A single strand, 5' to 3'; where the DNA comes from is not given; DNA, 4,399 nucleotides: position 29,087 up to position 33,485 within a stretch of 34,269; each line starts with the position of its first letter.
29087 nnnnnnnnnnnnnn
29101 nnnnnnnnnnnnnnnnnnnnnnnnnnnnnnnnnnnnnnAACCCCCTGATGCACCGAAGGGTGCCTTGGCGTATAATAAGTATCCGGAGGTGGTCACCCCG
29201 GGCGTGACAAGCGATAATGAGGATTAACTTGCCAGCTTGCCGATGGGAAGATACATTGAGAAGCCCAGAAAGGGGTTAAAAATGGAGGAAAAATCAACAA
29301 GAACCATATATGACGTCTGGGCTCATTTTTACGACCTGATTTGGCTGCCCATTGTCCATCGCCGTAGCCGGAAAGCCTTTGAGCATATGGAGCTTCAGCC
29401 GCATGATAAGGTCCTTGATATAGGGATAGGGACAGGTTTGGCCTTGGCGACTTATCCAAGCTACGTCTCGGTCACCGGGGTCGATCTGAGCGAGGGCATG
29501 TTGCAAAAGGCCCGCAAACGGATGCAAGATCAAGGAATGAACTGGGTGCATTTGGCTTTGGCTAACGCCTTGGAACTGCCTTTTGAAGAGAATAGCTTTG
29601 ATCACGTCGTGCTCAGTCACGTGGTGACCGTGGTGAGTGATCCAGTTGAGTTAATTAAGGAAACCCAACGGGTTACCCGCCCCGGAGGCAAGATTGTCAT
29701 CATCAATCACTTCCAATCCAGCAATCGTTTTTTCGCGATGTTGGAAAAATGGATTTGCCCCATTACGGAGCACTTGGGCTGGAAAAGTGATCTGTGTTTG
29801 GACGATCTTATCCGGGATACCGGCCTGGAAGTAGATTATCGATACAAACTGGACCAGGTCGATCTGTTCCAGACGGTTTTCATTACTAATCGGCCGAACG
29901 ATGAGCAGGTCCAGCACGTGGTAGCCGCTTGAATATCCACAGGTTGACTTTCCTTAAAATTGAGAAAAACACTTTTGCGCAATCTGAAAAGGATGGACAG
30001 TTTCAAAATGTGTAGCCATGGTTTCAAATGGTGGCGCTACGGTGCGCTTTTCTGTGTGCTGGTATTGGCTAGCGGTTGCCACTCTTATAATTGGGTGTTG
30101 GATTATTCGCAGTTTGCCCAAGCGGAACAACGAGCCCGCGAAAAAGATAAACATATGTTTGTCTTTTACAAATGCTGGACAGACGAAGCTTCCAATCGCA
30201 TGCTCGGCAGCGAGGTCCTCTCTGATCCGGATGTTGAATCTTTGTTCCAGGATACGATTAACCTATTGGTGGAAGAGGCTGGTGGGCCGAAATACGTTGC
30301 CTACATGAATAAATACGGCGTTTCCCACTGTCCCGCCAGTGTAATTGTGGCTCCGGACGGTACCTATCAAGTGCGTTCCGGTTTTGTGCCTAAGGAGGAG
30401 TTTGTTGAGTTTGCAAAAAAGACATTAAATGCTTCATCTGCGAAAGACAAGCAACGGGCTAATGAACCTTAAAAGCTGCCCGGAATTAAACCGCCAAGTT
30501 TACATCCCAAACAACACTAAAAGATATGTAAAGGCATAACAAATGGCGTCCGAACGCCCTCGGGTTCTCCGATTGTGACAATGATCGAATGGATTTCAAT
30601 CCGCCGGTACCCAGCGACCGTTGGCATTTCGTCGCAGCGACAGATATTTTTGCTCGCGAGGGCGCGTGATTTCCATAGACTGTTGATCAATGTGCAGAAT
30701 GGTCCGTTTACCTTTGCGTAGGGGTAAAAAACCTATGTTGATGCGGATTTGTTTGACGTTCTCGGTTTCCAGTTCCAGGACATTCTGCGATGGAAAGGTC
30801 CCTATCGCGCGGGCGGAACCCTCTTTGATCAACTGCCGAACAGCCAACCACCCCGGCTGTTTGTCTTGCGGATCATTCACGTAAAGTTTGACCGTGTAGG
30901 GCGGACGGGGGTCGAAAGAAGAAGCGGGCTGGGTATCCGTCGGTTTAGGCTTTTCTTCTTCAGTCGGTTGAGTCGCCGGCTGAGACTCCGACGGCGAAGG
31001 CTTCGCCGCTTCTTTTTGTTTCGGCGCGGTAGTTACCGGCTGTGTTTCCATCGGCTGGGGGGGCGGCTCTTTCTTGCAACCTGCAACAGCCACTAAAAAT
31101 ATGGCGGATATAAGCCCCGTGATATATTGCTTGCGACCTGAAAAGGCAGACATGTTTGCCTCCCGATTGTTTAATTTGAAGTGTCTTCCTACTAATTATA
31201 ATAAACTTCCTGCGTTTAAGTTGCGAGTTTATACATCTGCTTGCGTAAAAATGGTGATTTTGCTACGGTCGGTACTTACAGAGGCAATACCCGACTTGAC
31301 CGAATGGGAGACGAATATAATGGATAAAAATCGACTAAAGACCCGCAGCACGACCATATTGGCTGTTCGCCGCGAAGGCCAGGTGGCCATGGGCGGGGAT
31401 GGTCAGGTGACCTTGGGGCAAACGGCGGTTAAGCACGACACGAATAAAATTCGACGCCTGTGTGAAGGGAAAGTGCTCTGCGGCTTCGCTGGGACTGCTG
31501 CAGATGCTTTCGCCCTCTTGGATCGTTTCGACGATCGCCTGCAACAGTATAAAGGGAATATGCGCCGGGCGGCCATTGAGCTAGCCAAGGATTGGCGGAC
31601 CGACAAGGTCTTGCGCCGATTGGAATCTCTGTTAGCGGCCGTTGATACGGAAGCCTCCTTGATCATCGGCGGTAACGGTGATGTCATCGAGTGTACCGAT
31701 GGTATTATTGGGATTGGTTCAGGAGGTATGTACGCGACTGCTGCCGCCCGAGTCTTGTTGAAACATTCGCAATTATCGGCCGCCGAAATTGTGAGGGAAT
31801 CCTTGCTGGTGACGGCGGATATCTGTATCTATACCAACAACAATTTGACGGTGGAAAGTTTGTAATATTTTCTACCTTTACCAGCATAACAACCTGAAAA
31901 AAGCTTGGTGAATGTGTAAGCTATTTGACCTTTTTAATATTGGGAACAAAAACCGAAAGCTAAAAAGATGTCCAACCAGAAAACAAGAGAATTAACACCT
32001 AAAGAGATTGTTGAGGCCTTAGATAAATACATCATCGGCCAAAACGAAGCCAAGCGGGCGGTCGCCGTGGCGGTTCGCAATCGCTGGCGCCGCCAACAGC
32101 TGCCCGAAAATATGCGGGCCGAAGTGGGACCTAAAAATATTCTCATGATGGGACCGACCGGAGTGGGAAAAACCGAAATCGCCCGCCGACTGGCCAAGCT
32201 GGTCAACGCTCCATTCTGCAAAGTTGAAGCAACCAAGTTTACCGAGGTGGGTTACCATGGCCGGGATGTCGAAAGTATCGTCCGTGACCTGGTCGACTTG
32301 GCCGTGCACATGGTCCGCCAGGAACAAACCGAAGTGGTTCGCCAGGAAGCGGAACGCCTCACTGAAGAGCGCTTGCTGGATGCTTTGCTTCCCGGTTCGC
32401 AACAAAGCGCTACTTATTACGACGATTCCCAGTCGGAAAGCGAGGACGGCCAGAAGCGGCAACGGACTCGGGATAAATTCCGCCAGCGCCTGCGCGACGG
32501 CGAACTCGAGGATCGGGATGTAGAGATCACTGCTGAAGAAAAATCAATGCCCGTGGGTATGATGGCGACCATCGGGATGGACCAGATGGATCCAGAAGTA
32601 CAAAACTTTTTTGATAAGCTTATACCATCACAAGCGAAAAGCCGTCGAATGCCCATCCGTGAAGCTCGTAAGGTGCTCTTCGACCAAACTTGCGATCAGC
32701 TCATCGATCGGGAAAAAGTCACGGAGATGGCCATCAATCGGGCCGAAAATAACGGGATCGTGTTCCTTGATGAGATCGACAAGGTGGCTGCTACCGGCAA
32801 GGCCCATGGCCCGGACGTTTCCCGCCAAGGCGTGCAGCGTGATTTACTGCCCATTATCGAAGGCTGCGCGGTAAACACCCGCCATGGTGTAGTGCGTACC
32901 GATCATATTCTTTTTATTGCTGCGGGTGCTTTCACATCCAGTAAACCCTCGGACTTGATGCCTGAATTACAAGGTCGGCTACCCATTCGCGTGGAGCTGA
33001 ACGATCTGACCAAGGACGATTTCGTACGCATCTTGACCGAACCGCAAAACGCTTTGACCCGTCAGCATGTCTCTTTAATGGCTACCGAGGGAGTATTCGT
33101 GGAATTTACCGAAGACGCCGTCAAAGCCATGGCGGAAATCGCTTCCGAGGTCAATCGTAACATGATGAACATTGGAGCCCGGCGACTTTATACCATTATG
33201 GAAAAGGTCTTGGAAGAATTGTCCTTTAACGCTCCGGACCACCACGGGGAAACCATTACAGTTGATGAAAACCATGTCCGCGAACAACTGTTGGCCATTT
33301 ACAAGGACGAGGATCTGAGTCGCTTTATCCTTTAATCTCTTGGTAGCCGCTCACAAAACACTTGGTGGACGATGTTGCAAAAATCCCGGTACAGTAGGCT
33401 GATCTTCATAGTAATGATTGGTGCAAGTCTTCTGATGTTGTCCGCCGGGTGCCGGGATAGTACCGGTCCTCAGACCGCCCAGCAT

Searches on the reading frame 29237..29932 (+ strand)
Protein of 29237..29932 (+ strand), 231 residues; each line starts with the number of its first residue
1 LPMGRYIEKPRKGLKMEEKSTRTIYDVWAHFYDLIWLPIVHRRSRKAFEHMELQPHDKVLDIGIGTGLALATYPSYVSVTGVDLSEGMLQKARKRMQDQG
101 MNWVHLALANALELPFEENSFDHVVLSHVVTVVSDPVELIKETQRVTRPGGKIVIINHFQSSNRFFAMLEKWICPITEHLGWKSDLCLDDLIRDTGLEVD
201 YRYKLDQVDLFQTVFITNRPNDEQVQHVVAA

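Call 15: search_protein_families(library=pfam, proteins=[window:29237-29932:+], max_evalue=0.01)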
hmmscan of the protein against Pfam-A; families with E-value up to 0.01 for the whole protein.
window:29237-29932:+ (231 aa): 13 families
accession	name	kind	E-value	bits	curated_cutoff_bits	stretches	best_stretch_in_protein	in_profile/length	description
PF08241.18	Methyltransf_11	-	4.2e-24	85.5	21.2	1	60-155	1-95/95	Methyltransferase domain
PF13649.12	Methyltransf_25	-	6.8e-21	75.2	27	1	59-151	1-97/97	Methyltransferase domain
PF01209.24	Ubie_methyltran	-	5e-19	69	20.1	1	31-165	23-161/233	ubiE/COQ5 methyltransferase family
PF13847.12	Methyltransf_31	-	1.6e-17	63.9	27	1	55-168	3-121/145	Methyltransferase domain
PF08242.18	Methyltransf_12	-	3.7e-14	53.7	30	1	60-153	1-98/98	Methyltransferase domain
PF13489.12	Methyltransf_23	-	2.2e-12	47.5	27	1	35-199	8-161/164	Methyltransferase domain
PF07021.18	MetW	-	1.6e-07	31.6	21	1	54-180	12-133/193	Methionine biosynthesis protein MetW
PF01135.25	PCMT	-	1.7e-06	28.4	20.3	1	47-155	65-171/210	Protein-L-isoaspartate(D-aspartate) O-methyltransferase (PCMT)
PF02353.26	CMAS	-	2.4e-06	27.5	27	1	44-153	51-162/273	Mycolic acid cyclopropane synthetase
PF05175.20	MTS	-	4.2e-05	23.7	23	1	49-161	25-145/170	Methyltransferase small domain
PF00891.24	Methyltransf_2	-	0.00037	20.3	22.3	1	45-163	52-172/210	O-methyltransferase domain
PF06325.19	PrmA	-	0.00092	19.2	22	1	49-154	156-257/296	Ribosomal protein L11 methyltransferase (PrmA)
PF03848.20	TehB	-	0.002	18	20.4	1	56-160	31-137/193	Tellurite resistance protein TehB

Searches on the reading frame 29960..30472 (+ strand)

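Call 15: search_protein_families(library=pfam, proteins=[window:29960-30472:+], max_evalue=0.01)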
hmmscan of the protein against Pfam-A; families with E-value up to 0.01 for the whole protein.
window:29960-30472:+ (170 aa): 1 family
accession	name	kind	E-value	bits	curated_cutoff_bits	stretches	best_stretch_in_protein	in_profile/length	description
PF13098.12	Thioredoxin_2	-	0.0094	16.7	27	0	84-150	25-102/104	Thioredoxin-like domain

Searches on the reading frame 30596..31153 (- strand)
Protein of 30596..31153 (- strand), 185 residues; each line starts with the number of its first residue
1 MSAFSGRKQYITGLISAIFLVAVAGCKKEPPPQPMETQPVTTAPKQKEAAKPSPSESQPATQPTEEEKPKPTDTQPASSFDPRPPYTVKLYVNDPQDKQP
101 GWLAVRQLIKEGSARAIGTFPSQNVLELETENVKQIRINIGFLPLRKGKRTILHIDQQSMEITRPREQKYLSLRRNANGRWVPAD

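Call 15: search_protein_families(library=pfam, proteins=[window:30596-31153:-], max_evalue=0.01)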
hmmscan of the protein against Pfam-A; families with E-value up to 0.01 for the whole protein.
window:30596-31153:- (185 aa): 1 family
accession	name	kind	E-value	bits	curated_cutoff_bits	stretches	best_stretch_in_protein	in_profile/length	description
PF04686.18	SsgA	-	0.0062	16.9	25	0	79-118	6-45/98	Streptomyces sporulation and cell division protein, SsgA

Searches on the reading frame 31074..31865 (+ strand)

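Call 15: search_protein_families(library=pfam, proteins=[window:31074-31865:+], max_evalue=0.01)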
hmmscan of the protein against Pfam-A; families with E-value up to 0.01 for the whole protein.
window:31074-31865:+ (263 aa): 1 family
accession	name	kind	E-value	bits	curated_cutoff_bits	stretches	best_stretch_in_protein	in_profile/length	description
PF00227.31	Proteasome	-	2e-21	76.9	22.4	1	91-261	3-187/189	Proteasome subunit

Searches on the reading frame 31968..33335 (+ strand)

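Call 15: search_protein_families(library=pfam, proteins=[window:31968-33335:+], max_evalue=0.01)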
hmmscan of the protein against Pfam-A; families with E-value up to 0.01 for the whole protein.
window:31968-33335:+ (455 aa): 16 families
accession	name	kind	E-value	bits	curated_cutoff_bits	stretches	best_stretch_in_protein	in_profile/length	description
PF07724.20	AAA_2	-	5.8e-33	114.7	27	2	206-341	18-166/166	AAA domain (Cdc48 subfamily)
PF00004.35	AAA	-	3.1e-15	57.2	21.2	2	58-108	1-53/131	ATPase family associated with various cellular activities (AAA)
PF07728.20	AAA_5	-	2.7e-07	31.1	22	1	57-93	1-38/139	AAA domain (dynein-related subfamily)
PF01078.27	Mg_chelatase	-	2.4e-06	27.5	20.3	1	51-89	18-55/207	Magnesium chelatase, subunit ChlI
PF06068.19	TIP49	-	2.3e-05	24.2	23.8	1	14-185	18-176/347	TIP49 P-loop domain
PF13191.12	AAA_16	-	4.5e-05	24.4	32.6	1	52-181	21-130/167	AAA ATPase domain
PF00493.29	MCM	-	9.1e-05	22.1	23.3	1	9-80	13-82/224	MCM P-loop domain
PF13401.12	AAA_22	-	0.00023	21.9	27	1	56-130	6-70/130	AAA domain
PF13238.12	AAA_18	-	0.00033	21.5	29.4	1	58-131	1-66/128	AAA domain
PF13596.12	PAS_10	-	0.00057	20.9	22.1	0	377-448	21-92/106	PAS domain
PF05496.18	RuvB_N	-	0.00061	20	27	0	18-84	6-62/159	Holliday junction DNA helicase RuvB P-loop domain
PF00158.32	Sigma54_activat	-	0.002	18.2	20.2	0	54-88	21-58/168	Sigma-54 interaction domain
PF13521.12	AAA_28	-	0.0038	17.9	27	1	58-130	2-75/164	AAA domain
PF00005.33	ABC_tran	-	0.0067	17.5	25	0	57-198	13-113/137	ABC transporter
PF13173.12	AAA_14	-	0.0075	16.7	27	0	242-275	41-76/129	AAA domain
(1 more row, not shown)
